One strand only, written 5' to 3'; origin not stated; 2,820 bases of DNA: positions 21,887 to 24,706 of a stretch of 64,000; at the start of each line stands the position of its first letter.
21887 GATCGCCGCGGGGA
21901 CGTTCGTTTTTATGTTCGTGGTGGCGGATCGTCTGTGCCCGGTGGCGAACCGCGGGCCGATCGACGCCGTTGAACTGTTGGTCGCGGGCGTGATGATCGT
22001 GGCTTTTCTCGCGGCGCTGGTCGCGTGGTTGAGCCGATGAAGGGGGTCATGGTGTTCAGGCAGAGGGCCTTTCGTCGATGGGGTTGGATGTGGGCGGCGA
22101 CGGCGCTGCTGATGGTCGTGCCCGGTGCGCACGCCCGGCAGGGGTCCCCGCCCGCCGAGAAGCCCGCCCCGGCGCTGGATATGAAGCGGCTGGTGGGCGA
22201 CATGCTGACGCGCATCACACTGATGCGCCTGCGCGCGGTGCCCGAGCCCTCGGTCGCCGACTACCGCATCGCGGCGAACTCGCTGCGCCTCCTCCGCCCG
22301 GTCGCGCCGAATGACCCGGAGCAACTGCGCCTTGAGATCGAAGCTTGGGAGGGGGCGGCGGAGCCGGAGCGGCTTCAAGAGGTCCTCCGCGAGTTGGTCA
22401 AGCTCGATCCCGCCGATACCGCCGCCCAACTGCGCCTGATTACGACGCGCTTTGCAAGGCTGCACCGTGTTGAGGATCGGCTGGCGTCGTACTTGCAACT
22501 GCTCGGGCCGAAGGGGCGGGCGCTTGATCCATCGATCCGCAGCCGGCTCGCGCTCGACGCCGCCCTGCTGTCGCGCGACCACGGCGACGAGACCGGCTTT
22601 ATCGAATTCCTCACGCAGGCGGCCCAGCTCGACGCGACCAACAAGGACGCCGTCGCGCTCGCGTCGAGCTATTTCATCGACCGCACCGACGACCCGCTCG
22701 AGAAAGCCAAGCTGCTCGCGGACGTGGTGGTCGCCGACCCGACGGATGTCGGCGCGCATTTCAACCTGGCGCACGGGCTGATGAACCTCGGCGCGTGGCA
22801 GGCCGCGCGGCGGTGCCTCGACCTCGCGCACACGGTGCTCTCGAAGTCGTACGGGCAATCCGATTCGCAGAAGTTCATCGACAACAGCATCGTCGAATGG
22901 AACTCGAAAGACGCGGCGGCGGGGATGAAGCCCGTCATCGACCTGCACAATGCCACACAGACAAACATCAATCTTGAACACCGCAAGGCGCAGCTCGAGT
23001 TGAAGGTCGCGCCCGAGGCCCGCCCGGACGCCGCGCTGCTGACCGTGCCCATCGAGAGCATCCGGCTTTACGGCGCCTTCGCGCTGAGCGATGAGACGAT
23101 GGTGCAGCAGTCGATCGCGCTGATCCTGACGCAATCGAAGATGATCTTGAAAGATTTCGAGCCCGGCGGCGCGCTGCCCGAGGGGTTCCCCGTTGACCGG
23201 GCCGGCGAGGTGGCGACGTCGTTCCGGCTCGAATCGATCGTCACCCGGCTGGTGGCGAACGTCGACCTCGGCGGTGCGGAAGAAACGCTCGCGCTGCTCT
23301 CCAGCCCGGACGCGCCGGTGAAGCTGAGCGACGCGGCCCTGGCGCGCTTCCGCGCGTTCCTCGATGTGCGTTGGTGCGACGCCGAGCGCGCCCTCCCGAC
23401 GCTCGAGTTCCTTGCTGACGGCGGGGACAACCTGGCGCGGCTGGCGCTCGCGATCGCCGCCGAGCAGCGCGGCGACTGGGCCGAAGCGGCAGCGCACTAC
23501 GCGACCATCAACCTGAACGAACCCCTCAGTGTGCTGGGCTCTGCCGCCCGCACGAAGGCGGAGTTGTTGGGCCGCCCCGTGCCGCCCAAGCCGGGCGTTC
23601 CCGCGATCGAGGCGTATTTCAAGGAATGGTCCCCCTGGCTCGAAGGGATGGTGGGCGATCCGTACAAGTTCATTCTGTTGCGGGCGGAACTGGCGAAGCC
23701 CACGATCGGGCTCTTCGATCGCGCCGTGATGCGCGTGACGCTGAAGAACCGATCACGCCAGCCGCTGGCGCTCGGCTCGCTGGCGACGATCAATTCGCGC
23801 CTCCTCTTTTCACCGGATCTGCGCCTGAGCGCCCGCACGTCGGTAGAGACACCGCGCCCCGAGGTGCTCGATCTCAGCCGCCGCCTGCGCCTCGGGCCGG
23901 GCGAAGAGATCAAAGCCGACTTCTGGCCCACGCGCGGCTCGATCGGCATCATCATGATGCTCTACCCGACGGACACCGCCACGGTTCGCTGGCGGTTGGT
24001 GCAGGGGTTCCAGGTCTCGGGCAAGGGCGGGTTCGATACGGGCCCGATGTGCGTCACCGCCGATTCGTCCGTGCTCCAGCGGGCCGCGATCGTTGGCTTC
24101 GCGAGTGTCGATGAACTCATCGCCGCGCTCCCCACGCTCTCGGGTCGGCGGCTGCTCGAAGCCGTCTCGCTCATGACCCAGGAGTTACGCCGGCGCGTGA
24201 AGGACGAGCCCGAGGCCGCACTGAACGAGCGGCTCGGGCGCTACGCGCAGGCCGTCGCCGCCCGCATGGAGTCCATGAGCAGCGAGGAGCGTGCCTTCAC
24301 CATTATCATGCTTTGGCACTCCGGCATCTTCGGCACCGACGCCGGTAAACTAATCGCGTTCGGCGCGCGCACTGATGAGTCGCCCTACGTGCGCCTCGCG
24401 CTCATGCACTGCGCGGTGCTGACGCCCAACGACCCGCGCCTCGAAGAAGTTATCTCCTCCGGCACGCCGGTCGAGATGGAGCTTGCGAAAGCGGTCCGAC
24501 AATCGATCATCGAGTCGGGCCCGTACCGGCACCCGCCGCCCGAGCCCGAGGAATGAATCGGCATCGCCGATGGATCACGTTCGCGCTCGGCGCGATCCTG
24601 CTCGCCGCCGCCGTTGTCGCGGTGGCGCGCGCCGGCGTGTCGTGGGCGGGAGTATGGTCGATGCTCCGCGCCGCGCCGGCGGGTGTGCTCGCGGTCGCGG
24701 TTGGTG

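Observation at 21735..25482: Translationally coupled three-gene operon: small TM protein, 839-aa exported protein, UPF0104 flippase-like membrane protein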

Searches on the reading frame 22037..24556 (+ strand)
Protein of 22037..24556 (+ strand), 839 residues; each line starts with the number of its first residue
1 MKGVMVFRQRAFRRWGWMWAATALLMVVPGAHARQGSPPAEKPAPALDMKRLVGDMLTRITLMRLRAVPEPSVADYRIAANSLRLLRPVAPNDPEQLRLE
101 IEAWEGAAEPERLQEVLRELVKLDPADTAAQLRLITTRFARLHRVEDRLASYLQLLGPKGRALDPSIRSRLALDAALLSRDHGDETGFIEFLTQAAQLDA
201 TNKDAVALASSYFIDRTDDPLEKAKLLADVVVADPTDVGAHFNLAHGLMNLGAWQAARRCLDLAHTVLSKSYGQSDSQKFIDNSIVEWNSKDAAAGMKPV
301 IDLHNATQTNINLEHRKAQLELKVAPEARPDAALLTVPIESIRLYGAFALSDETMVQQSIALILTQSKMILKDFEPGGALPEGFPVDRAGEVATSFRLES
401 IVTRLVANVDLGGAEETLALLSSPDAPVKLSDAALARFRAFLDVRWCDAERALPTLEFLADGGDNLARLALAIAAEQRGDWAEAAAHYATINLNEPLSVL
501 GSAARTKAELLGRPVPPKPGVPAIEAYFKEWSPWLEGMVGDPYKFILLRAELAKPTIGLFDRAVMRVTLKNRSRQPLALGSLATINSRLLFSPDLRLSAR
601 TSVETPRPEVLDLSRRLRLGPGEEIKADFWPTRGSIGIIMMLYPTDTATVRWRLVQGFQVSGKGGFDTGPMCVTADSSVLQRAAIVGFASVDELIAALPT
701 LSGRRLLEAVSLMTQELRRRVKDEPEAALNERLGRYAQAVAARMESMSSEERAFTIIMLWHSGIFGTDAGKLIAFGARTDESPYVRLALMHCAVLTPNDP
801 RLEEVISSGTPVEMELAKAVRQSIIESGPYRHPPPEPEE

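Call 4: search_protein_families(library=pfam, proteins=[window:22037-24556:+], max_evalue=0.1)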
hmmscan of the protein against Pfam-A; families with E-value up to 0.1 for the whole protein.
window:22037-24556:+ (839 aa): 3 families
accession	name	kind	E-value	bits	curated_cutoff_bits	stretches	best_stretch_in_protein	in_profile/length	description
PF07719.23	TPR_2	-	0.0053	17.2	27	0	240-264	3-27/34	Tetratricopeptide repeat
PF13428.12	TPR_14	-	0.01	16.9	23.5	0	107-135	14-42/44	Tetratricopeptide repeat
PF14559.12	TPR_19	-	0.034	14.9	25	0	225-262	12-49/68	Tetratricopeptide repeat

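Call 5: search_protein_families(library=ncbifam, proteins=[window:22037-24556:+], max_evalue=0.1)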
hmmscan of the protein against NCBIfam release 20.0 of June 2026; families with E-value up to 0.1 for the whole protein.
window:22037-24556:+ (839 aa): 1 family
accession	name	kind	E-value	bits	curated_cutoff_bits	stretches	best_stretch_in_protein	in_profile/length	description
TIGR02917.1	PEP_TPR_lipo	equivalog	0.021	12.7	312.2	0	464-496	769-801/899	XrtA/PEP-CTERM system TPR-repeat protein PrsT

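Call 6: find_homologous_proteins(query=window:22037-24556:+)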
Query window:22037-24556:+ (839 aa): 362 proteins with E <= 0.001 among 8000 candidates; the best 120 are listed.
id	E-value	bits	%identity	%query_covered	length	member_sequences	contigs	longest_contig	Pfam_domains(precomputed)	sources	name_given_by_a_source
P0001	0.0e+0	1852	100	100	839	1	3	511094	-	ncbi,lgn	-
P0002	0.0e+0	1670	89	100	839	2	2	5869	-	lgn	-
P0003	6.4e-292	989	58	96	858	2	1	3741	-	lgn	-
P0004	1.4e-220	753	46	94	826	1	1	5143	-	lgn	-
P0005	2.1e-128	448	37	88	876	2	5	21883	-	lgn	-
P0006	2.8e-128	447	35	97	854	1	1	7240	-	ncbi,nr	ncbi:MAG: hypothetical protein JNK58_03305 [Phycisphaerae bacterium]|nr:hypothetical protein [Phycis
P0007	4.8e-127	443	36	92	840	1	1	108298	-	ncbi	-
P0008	6.9e-127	443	36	97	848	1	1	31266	-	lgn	-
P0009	7.1e-127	443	36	91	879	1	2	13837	-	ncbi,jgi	jgi:tetratricopeptide (TPR) repeat protein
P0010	3.5e-125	437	37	92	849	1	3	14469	-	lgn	-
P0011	1.5e-124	435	37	91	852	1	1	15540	-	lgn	-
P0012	3.2e-124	434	37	93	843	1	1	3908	-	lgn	-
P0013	1.4e-123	432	36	92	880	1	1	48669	-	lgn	-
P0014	1.1e-122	429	36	96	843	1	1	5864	-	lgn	-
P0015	1.6e-122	428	36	55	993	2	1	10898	-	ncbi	-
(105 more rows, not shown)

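Call 8: find_related_loci(query=A1, collection=genome_contigs, flank=7000)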
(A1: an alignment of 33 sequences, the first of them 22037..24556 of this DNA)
Query A1 (839 aa) in genome_contigs; peptide patterns used: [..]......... (x = any residue, [..] = any of these).
226 stretches matched a pattern; 217 encode a relative of the query (tblastn E <= 1e-3); the best 80 are kept; 80 distinct loci.
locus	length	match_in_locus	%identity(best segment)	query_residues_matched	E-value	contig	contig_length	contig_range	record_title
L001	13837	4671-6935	36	41-800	6e-125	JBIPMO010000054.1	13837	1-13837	MAG: Phycisphaerales bacterium isolate ME2016-09-23_3300044730_group7_bin33 Rohwer_bin1614_scaffold_3471_c1, whole genom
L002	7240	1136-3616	35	21-835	2e-124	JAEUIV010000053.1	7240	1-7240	MAG: Phycisphaerae bacterium isolate new MAG-52 k141_2642594, whole genome shotgun sequence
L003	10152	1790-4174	35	29-820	1e-118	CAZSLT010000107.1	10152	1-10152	MAG TPA_asm: uncultured Phycisphaeraceae bacterium isolate SRP329715_co2_96 genome assembly, contig: NODE_11903_length_1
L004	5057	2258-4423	34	44-765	6e-110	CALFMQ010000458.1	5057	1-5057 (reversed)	MAG TPA_asm: uncultured Phycisphaerales bacterium isolate SRR6227243_bin.122_CONCOCT_v1.1_MAG genome assembly, contig: E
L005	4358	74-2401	35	57-837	5e-110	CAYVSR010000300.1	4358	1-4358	MAG TPA_asm: uncultured Phycisphaeraceae bacterium isolate SRP287051_co2_188 genome assembly, contig: NODE_28656_length_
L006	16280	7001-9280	35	65-829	2e-104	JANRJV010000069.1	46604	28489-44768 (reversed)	MAG: Planctomycetota bacterium isolate bins.524 k141_1740610, whole genome shotgun sequence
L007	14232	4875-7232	36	48-834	6e-116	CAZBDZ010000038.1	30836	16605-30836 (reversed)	MAG TPA_asm: uncultured Phycisphaeraceae bacterium isolate binchicken_co16_301 genome assembly, contig: NODE_2472_length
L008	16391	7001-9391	33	25-823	5e-101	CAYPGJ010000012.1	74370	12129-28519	MAG TPA_asm: uncultured Phycisphaeraceae bacterium isolate binchicken_co322_86 genome assembly, contig: NODE_682_length_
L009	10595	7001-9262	31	56-809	6e-92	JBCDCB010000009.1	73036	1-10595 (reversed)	MAG: Planctomycetota bacterium isolate P01_F01_bin.97 k141_2681798_length_73036_cov_13.5059, whole genome shotgun sequen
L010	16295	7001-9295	34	49-818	1e-91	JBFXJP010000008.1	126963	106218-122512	MAG: Phycisphaerales bacterium isolate CA_2019_TPIn_54 NODE_505_length_126963_cov_14.192729_TPIn, whole genome shotgun s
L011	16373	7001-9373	32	38-828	6e-94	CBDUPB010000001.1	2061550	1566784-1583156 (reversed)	MAG TPA_asm: uncultured Phycisphaeraceae bacterium isolate SRR22808131_binner123_Refined_99 genome assembly, contig: ERZ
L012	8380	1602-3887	33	57-821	2e-90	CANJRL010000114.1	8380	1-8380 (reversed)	MAG: Phycisphaerales bacterium isolate RH-23may17-60 genome assembly, contig: RH-23may17-C70098, whole genome shotgun se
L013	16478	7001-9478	31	2-824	4e-90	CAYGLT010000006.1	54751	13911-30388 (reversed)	MAG TPA_asm: uncultured Phycisphaeraceae bacterium isolate ERP116193_co1_229 genome assembly, contig: NODE_1804_length_5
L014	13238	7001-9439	31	18-824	1e-89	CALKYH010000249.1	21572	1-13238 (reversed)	MAG TPA_asm: uncultured bacterium isolate SRR6227243_bin.7_CONCOCT_v1.1_MAG genome assembly, contig: ERZ795105.2234, who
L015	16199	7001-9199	33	28-764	6e-89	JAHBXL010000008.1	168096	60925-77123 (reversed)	MAG: Phycisphaeraceae bacterium isolate ACE_PLA19 PLA19_8, whole genome shotgun sequence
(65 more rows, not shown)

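Call 20: search_protein_families(library=pfam, proteins=[L011:9602-10102:+, L011:10099-11403:+, L011:10195-11565:-, L011:11220-12845:-, L011:12390-12911:+, L011:11781-12371:+], max_evalue=0.01)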
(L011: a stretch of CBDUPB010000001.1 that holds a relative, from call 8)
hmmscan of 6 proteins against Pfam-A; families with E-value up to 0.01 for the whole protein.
L011:9602-10102:+ (166 aa): 0 families

L011:10099-11403:+ (434 aa): 0 families

L011:10195-11565:- (456 aa): 2 families
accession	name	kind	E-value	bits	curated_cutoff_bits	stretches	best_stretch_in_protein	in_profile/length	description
PF02769.27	AIRS_C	-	6.8e-28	98.2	23.1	1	273-445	1-153/156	AIR synthase related protein, C-terminal domain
PF00586.29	AIRS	-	4.2e-26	92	24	1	156-261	14-112/112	AIR synthase related protein, N-terminal domain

L011:11220-12845:- (541 aa): 0 families

L011:12390-12911:+ (173 aa): 1 family
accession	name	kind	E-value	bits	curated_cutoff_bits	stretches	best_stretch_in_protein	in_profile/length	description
PF07977.19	FabA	-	4.2e-10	39.8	23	1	6-107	9-116/138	FabA-like domain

L011:11781-12371:+ (196 aa): 1 family
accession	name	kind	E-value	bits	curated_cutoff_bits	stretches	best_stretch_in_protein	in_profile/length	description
PF00550.31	PP-binding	-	3.6e-08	34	20.8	1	76-130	2-55/67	Phosphopantetheine attachment site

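Call 23: find_encoding_contigs(protein=P0001, flank=10000, max_places=3)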
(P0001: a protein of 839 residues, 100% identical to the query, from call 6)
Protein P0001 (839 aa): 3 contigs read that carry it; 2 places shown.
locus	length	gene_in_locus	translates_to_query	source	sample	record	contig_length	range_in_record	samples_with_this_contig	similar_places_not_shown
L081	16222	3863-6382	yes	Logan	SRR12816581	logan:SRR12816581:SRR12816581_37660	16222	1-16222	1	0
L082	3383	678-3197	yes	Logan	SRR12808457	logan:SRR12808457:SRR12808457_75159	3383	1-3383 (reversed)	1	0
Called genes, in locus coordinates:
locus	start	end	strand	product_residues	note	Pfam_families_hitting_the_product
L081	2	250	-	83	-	?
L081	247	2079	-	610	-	PF00496:SBP_bac_5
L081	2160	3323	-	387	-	-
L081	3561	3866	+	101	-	-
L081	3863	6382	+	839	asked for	-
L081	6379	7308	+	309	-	PF03706:LPG_synthase_TM (weak)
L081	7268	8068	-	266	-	PF01925:TauE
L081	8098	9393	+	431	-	PF03486:HI0933_like, PF22780:HI0933_like_1st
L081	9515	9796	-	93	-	-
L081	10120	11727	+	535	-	PF01487:DHquinase_I, PF08501:Shikimate_dh_N, PF18317:SDH_C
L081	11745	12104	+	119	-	PF18902:DUF5658 (weak)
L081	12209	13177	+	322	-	-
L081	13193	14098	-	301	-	PF00702:Hydrolase (weak), PF08282:Hydrolase_3 (weak)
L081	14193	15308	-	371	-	PF10503:Esterase_PHB (weak)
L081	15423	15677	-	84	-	-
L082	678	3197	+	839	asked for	-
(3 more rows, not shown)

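Call 26: search_solved_structures(query=A1, max_evalue=1)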
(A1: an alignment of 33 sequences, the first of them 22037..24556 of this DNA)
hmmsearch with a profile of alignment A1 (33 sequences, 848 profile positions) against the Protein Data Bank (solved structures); distinct sequences matched with E-value up to 1: 44.
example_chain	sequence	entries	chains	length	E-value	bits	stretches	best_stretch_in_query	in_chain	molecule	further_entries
7obi_A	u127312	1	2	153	3.6e-05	25.3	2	71-125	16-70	CTPR-rv4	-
6vfi_B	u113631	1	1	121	0.00022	22.7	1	73-125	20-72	O43_dn18B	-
8bu0_A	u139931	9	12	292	0.00053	21.4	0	442-492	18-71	Consensus tetratricopeptide repeat protein | Crystal structure of an 8-repeat consensus TPR superhelix with Zinc. | Monomer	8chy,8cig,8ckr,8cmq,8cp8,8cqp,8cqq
9gzg_A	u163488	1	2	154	0.00085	20.8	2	71-124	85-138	Engineered CTPR protein with glutamic acids for conductivity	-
6vfh_A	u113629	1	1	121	0.0015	19.9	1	73-125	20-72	T33_dn10A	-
3kd7_A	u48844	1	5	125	0.0037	18.7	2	71-126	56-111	CTPR390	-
6vfj_B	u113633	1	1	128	0.0045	18.4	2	73-132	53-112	I53_dn5B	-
6v8e_A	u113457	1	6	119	0.0053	18.1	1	73-125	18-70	Designed protein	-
9qhb_A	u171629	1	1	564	0.012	17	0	439-487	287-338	Engineered tetratricopeptide repeat protein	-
2fo7_A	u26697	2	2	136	0.012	16.9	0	442-492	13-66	SYNTHETIC CONSENSUS TPR PROTEIN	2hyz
8ch0_A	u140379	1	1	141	0.013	16.9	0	442-492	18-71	Consensus tetratricopeptide repeat protein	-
4r7s_A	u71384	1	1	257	0.013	16.8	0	409-510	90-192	Tetratricopeptide repeat protein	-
9kfx_A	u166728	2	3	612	0.019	16.3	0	442-489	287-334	Synthetic PPR-DYW protein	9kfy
9qhc_A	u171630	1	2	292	0.023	16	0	439-489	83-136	Engineered tetratricopeptide repeat protein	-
1na0_A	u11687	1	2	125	0.03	15.6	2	71-125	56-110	designed protein CTPR3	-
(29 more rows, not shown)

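Call 29: predict_structure(alignment_id=A2)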
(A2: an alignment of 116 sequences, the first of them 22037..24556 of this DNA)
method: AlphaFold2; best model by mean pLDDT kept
length: 839 residues; sequences in the alignment: 116
mean_pLDDT: 93.6   pTM: 0.86
mean pLDDT of the five models: 93.6, 92.7, 92.4, 92.2, 92.0
residues with pLDDT >= 90: 748; 70-90: 50; 50-70: 32; < 50: 9
segments of 3 or more residues with pLDDT < 50: 1-8
pLDDT, mean of each block of 10 residues (from residue 1): 41 56 56 61 87 96 94 98 97 96 97 97 97 97 97 97 98 98 98 98 98 97 98 97 97 98 95 89 98 98 97 96 94 97 98 97 97 93 94 96 97 98 95 98 96 98 98 98 98 97 98 96 98 94 97 97 97 97 96 92 85 96 97 94 96 95 87 96 95 97 97 95 93 96 96 97 92 90 95 95 95 97 93 73
secondary structure, 60 per line:
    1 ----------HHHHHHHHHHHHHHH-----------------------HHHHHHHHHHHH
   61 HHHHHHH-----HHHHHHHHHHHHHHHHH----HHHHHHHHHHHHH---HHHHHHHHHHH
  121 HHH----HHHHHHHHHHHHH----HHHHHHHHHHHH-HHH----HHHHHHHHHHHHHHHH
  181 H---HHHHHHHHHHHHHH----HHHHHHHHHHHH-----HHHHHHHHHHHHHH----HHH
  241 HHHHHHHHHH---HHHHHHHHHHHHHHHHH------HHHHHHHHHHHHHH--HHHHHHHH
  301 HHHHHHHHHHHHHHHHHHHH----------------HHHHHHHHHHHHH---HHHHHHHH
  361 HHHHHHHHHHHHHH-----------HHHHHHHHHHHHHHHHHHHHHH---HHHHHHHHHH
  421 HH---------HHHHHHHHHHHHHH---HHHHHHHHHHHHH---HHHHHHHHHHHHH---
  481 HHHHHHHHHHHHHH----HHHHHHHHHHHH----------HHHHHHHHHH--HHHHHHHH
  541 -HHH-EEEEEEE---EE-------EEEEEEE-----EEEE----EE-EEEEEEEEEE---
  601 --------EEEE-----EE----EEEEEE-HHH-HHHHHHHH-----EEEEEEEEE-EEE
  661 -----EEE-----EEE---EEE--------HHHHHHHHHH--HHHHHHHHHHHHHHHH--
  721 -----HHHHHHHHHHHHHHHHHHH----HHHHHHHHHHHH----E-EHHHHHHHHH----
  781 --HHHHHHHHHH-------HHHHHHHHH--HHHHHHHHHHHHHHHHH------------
elements in order (helices of 4 or more, strands of 3 or more residues): H11-25 H49-67 H73-89 H94-106 H110-123 H128-140 H145-156 H165-181 H185-198 H203-214 H220-233 H238-250 H254-270 H277-290 H293-320 H337-349 H353-374 H386-407 H411-422 H432-445 H449-461 H465-477 H481-494 H499-510 H521-530 H533-540 E546-552 E565-571 E577-580 E588-597 E609-612 E624-629 H635-642 E648-656 E658-660 E666-668 E674-676 E680-682 H691-700 H703-718 H726-744 H749-760 H768-776 H783-792 H800-808 H811-827
